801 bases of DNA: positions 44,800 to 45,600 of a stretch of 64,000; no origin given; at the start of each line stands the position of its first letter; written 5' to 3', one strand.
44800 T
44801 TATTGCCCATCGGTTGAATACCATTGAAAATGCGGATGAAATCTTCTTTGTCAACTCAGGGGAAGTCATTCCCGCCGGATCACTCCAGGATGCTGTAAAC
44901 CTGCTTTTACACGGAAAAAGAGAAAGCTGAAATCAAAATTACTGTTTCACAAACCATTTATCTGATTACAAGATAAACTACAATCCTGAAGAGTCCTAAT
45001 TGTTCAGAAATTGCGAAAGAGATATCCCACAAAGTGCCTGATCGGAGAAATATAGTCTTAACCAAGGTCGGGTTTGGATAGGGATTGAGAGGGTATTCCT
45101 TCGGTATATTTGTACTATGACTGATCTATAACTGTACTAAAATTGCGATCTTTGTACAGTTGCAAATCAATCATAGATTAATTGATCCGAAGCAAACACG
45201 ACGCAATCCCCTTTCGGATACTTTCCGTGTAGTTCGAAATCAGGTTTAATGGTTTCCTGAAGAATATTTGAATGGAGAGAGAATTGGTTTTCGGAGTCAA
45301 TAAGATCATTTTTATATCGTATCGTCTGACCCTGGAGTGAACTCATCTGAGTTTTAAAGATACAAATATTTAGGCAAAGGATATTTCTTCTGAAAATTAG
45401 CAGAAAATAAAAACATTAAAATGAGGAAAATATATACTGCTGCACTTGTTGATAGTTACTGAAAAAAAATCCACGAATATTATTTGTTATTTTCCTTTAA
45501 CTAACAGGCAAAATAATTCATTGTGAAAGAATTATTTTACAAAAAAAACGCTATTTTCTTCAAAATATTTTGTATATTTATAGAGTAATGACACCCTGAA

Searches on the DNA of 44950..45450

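Call 43: search_rna_families(source=window, start=44950, end=45450, threshold=evalue, max_evalue=10)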
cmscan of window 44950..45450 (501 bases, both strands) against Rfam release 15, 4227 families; matches with E-value up to 10: 9.
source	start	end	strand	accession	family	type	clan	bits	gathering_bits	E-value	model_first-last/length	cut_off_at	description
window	45113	45176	-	RF03456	mir-724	Gene; miRNA;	-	26.1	83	0.0042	1-60/60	no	mir-724 microRNA precursor family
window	45110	45180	-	RF03926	MIR1435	Gene; miRNA;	-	24.4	94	0.24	1-186/186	no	MIR1435 microRNA precursor family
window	45123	45168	-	RF04213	MIR7807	Gene; miRNA;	-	21.1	90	0.1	1-134/134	no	MIR7807 microRNA precursor family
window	45115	45176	-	RF04128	MIR8562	Gene; miRNA;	-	20.2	211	0.2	1-242/242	no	MIR8562 microRNA precursor family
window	45113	45176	-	RF03621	MIR4245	Gene; miRNA;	-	18.4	74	1.5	1-128/128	no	MIR4245 microRNA precursor family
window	45123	45168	+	RF04213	MIR7807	Gene; miRNA;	-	16.1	90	2.1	1-134/134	no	MIR7807 microRNA precursor family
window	45439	45450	-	RF01834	fiv_FSE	Cis-reg; frameshift_element;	-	13.7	53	2.4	24-35/35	5'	ribosomal frameshift site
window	45130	45205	-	RF01633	ceN43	Gene; snRNA; snoRNA; HACA-box;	-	12.9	50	8.8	1-129/129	no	Caenorhabditis snoRNA ceN43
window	45385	45450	+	RF00064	HgcG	Gene; snRNA; snoRNA; HACA-box;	-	7.7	77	9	1-66/276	3'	HgcG RNA (Pab40)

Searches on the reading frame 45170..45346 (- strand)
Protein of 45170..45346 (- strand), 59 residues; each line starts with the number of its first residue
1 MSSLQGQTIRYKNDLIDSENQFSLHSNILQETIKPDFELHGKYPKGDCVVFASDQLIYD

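Call 16: search_protein_families(library=pfam, proteins=[window:45170-45346:-], max_evalue=0.01)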
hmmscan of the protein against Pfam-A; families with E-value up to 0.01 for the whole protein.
seq(59 aa): 0 families

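Call 17: find_homologous_proteins(query=window:45170-45346:-, max_evalue=0.01)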
Query seq(59 aa) (59 aa): 1 proteins with E <= 0.01 among 1 candidates.
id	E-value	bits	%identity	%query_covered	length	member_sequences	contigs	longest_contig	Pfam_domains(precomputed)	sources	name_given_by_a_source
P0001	3.0e-32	126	100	100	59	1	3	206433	-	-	-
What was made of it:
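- Tried and rejected: A word-indexed search of 5.8 billion proteins found only the ORF itself (call 17).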

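Call 19: find_encoding_contigs(protein=P0001, flank=10000, max_places=6)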
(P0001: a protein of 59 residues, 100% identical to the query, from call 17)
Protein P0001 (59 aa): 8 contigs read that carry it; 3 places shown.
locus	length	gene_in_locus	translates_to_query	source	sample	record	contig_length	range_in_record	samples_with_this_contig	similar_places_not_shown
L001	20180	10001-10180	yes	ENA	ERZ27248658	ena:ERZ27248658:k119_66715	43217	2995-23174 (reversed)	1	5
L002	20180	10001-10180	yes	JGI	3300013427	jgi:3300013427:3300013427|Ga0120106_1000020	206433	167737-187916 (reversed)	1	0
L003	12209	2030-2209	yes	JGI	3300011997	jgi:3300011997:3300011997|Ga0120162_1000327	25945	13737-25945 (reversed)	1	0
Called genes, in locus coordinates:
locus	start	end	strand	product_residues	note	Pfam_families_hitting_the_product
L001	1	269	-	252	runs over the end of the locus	PF00121:TIM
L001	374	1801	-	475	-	PF05618:RimB-like, PF14397:ATPgrasp_ST (faint), PF18030:Rimk_N, PF02655:ATP-grasp_3, PF08443:RimK, PF02955:GSH-S_ATP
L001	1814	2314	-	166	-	PF03692:CxxCxxCC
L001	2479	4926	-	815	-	PF13620:CarboxypepD_reg (weak), PF13715:CarbopepD_reg_2, PF07715:Plug, PF00593:TonB_dep_Rec_b-barrel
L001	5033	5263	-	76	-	-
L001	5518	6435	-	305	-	PF00892:EamA, PF03151:TPT (weak), PF00892:EamA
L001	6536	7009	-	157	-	-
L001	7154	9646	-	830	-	PF10114:PocR, PF00989:PAS (faint), PF08447:PAS_3, PF13426:PAS_9, PF08447:PAS_3, PF00512:HisKA, PF02518:HATPase_c, PF00072:Response_reg, +1 more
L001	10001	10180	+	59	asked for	-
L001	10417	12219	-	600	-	PF00664:ABC_membrane, PF00005:ABC_tran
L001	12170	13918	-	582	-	PF00664:ABC_membrane, PF00005:ABC_tran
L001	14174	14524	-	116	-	-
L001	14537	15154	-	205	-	PF04542:Sigma70_r2, PF08281:Sigma70_r4_2, PF04545:Sigma70_r4 (weak)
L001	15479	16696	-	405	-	PF01011:PQQ (faint), PF13360:PQQ_2, PF13570:Beta-prop_ACSF4 (weak)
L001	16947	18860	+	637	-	PF13426:PAS_9, PF00512:HisKA, PF02518:HATPase_c, PF00072:Response_reg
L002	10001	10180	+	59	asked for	-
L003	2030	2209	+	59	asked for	-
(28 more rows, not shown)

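Call 84: search_protein_representatives(alignment_id=A4)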
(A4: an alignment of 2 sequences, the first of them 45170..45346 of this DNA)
Query: 2 sequences, 59 profile positions. Proteins with E-value up to 0.001 (for the whole library): 12; up to 1e-10: 2; up to 1e-30: 0. The best 12 are listed.
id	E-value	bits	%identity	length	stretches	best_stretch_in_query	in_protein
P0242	2.3e-19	85.3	-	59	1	1-59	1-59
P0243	1.9e-13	66.4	-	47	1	1-47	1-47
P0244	4.8e-10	55.5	-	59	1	1-59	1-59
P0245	4.9e-09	52.2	-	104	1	1-49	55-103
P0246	4.9e-08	49.1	-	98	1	14-59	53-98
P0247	1.7e-07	47.3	-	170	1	9-59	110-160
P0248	3.9e-07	46.2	-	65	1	1-48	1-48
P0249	9.3e-07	45.0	-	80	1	31-59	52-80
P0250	9.9e-07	44.9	-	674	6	26-51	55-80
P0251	1.6e-06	44.2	-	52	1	9-57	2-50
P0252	3.2e-04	36.8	-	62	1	26-59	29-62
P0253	3.7e-04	36.6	-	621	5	42-57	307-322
